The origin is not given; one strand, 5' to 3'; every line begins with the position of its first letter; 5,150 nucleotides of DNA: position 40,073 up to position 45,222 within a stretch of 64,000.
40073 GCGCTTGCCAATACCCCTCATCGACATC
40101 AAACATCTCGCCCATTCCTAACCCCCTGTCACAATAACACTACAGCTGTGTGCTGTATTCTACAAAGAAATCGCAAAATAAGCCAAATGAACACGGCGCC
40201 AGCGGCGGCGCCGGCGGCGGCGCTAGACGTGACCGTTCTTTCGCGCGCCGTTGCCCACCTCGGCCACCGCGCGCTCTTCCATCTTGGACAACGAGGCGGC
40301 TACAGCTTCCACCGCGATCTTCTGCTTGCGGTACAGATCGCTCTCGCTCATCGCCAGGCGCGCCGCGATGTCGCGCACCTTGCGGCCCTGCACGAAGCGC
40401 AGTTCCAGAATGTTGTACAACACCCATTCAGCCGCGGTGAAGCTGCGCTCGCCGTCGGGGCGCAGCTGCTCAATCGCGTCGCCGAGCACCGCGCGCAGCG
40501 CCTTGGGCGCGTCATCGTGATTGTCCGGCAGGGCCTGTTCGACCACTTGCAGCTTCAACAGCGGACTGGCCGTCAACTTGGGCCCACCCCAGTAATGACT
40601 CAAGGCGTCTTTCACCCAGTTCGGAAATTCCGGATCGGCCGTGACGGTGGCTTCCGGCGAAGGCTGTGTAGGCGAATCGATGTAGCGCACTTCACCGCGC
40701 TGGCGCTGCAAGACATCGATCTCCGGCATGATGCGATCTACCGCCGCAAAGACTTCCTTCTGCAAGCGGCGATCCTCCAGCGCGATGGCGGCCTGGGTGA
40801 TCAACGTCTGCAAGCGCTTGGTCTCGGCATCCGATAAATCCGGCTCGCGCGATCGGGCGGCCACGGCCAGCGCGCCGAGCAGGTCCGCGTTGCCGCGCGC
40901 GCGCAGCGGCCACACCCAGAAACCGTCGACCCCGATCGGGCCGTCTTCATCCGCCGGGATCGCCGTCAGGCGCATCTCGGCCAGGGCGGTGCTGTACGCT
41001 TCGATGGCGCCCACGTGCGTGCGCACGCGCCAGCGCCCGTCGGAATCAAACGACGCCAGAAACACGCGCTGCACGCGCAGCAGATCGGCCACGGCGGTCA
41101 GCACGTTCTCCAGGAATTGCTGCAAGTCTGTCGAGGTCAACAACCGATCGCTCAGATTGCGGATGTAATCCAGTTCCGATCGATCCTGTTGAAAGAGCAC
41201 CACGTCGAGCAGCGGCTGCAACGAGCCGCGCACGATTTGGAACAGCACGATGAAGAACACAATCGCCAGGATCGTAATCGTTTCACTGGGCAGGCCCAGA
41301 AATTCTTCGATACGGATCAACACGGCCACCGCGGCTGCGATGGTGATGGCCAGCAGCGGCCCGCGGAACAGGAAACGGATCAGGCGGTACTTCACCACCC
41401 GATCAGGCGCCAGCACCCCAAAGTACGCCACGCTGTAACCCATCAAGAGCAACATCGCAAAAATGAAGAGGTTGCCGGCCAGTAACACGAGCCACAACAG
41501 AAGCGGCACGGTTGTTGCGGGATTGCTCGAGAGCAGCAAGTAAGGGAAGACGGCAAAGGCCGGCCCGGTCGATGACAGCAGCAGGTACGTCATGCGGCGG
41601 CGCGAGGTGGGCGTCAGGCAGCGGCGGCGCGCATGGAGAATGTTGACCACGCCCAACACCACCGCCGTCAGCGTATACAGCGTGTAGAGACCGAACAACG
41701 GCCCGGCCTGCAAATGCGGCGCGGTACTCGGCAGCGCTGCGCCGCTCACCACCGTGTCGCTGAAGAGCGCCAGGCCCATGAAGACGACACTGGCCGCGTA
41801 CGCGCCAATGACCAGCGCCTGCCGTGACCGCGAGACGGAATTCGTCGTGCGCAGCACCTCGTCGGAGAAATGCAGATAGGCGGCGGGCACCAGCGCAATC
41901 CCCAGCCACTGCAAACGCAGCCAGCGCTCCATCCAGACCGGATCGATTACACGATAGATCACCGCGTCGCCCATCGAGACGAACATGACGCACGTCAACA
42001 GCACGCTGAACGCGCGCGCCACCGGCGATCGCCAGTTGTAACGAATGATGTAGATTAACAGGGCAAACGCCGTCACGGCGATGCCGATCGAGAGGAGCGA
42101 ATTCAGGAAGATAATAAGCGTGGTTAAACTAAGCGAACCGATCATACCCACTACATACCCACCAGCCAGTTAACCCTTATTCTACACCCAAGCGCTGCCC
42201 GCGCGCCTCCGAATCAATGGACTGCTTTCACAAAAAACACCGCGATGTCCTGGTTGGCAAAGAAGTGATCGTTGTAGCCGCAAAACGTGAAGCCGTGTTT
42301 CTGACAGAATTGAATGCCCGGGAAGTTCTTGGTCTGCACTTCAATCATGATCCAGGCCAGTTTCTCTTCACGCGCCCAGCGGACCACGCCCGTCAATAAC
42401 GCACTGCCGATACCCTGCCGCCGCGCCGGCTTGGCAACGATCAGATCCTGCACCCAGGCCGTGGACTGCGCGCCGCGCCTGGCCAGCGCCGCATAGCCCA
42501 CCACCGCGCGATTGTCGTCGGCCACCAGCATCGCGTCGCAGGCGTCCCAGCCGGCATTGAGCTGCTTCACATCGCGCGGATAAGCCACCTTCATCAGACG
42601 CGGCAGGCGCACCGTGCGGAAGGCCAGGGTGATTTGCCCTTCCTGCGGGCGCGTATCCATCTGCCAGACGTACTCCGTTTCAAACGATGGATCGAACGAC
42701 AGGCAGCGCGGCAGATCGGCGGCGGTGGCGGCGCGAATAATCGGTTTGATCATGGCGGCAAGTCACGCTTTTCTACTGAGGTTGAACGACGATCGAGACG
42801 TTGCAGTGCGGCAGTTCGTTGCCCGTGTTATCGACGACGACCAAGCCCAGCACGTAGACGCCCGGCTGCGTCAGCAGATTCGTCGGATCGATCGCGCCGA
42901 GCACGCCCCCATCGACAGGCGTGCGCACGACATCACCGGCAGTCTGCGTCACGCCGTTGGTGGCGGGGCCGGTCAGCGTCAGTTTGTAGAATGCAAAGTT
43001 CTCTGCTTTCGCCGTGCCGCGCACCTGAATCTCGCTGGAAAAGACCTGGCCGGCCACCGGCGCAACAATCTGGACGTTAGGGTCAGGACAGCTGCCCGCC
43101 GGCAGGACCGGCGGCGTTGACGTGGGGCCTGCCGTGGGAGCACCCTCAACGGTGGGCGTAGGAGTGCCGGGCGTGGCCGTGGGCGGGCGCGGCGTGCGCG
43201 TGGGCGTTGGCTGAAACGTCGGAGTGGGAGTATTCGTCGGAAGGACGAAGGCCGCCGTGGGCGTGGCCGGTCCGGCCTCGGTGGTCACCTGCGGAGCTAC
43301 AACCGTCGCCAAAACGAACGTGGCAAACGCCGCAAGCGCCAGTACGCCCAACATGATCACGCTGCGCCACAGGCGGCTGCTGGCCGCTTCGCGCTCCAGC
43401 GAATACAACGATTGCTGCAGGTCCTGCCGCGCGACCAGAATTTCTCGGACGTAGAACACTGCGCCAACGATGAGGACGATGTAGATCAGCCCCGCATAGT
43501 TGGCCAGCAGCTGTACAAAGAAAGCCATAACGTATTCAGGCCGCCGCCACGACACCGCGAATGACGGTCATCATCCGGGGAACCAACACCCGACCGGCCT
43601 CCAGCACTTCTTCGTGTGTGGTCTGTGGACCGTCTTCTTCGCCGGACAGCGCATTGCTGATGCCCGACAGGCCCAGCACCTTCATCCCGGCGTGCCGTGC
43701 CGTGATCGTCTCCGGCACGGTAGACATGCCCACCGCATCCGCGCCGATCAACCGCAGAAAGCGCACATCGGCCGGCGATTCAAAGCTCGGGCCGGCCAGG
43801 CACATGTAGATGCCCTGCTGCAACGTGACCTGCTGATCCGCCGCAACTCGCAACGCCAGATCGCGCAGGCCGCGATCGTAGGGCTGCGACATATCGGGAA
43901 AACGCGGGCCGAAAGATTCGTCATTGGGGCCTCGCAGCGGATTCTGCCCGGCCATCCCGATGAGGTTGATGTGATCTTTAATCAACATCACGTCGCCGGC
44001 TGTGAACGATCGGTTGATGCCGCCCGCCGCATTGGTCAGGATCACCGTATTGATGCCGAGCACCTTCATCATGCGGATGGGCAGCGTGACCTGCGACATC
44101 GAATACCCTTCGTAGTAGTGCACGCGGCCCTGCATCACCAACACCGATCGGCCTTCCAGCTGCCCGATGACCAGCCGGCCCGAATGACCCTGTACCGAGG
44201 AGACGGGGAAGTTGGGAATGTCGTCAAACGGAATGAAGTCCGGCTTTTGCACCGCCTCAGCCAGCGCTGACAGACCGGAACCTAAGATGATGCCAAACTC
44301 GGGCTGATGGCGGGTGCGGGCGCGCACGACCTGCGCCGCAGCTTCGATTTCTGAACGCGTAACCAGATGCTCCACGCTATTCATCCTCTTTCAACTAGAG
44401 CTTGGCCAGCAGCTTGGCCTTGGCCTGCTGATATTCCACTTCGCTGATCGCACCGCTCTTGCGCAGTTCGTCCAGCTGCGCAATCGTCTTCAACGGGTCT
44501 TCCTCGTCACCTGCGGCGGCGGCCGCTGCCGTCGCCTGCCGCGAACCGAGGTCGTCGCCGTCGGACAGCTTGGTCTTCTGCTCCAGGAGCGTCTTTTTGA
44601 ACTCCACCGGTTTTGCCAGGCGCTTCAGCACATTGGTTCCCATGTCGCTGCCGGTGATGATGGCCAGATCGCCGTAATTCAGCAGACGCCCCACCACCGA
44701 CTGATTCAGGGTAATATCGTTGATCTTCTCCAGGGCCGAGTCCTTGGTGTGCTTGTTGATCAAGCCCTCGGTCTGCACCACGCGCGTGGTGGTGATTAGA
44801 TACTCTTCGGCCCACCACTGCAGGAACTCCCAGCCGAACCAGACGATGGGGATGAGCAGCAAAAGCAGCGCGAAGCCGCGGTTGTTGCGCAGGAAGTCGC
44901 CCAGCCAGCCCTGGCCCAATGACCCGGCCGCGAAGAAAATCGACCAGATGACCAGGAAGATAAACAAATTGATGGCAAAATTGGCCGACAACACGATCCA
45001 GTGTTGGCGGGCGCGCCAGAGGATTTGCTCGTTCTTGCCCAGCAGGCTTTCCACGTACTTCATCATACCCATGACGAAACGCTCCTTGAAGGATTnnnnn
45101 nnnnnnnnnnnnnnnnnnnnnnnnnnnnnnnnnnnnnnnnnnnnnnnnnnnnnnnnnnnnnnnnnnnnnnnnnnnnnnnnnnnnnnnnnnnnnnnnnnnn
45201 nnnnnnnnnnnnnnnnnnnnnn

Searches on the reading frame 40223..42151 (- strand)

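Call 11: search_protein_families(library=pfam, proteins=[window:40223-42151:-], max_evalue=0.001)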
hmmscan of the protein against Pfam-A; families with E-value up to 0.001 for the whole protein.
window:40223-42151:- (642 aa): 3 families
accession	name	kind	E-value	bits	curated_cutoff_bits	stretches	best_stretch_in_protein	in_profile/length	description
PF16927.11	HisKA_7TM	-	3.5e-13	50.4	28.6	1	24-232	5-213/224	N-terminal 7TM region of histidine kinase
PF01590.32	GAF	-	1.6e-06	29.1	22.4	1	342-458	1-133/133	GAF domain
PF13185.12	GAF_2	-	9.8e-06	26.3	28.6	0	342-459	3-136/136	GAF domain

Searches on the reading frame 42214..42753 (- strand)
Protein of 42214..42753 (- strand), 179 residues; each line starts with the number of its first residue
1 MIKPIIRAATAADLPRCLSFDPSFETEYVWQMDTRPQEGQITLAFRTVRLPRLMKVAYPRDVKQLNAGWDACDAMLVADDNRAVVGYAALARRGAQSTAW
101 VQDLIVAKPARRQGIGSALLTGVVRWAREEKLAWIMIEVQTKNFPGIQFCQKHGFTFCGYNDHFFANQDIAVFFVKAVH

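Call 11: search_protein_families(library=pfam, proteins=[window:42214-42753:-], max_evalue=0.001)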
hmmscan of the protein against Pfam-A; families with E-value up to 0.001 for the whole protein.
window:42214-42753:- (179 aa): 5 families
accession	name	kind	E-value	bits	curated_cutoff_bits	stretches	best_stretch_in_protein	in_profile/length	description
PF00583.31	Acetyltransf_1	-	5.4e-16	59.4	20.7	1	57-155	15-116/116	Acetyltransferase (GNAT) family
PF13508.13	Acetyltransf_7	-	4.8e-13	49.7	27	1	74-156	4-83/84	Acetyltransferase (GNAT) domain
PF13673.13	Acetyltransf_10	-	6.3e-10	39.6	23.6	1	75-159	33-111/128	Acetyltransferase (GNAT) domain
PF13420.13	Acetyltransf_4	-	5.2e-07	30.2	24.3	1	75-162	51-141/155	Acetyltransferase (GNAT) domain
PF13302.13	Acetyltransf_3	-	1e-06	29.9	25.4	1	5-156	3-138/138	Acetyltransferase (GNAT) domain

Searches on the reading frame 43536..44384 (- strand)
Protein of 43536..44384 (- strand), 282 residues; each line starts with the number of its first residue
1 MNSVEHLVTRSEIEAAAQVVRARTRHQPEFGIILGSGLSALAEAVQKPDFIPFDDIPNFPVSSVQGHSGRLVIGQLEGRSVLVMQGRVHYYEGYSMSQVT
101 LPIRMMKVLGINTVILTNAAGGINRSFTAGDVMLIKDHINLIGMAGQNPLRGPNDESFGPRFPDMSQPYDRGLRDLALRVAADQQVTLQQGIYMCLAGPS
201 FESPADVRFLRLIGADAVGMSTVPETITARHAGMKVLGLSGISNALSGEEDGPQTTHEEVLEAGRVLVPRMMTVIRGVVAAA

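Call 12: search_protein_families(library=pfam, proteins=[window:43536-44384:-], max_evalue=0.001)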
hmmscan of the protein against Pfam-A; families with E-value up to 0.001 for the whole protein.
window:43536-44384:- (282 aa): 1 family
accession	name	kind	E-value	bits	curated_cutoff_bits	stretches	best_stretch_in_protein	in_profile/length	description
PF01048.26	PNP_UDP_1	-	8.1e-56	189.5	25.1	1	30-279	2-232/233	Phosphorylase superfamily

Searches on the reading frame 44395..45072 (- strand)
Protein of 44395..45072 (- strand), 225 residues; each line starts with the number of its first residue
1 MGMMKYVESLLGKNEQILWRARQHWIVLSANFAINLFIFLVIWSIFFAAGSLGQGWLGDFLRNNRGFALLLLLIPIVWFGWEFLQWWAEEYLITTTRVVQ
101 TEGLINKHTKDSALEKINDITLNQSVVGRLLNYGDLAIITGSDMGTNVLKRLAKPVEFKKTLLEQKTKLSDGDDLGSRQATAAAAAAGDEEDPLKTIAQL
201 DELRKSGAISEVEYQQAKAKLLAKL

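Call 12: search_protein_families(library=pfam, proteins=[window:44395-45072:-], max_evalue=0.001)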
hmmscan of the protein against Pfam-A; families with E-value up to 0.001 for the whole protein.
window:44395-45072:- (225 aa): 2 families
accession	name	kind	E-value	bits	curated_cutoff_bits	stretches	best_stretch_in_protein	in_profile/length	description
PF03703.20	bPH_2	-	1.6e-12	47.9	22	1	86-151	1-67/78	Bacterial PH domain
PF09851.14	SHOCT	-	5.4e-08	32.8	27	1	197-222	3-28/28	Short C-terminal domain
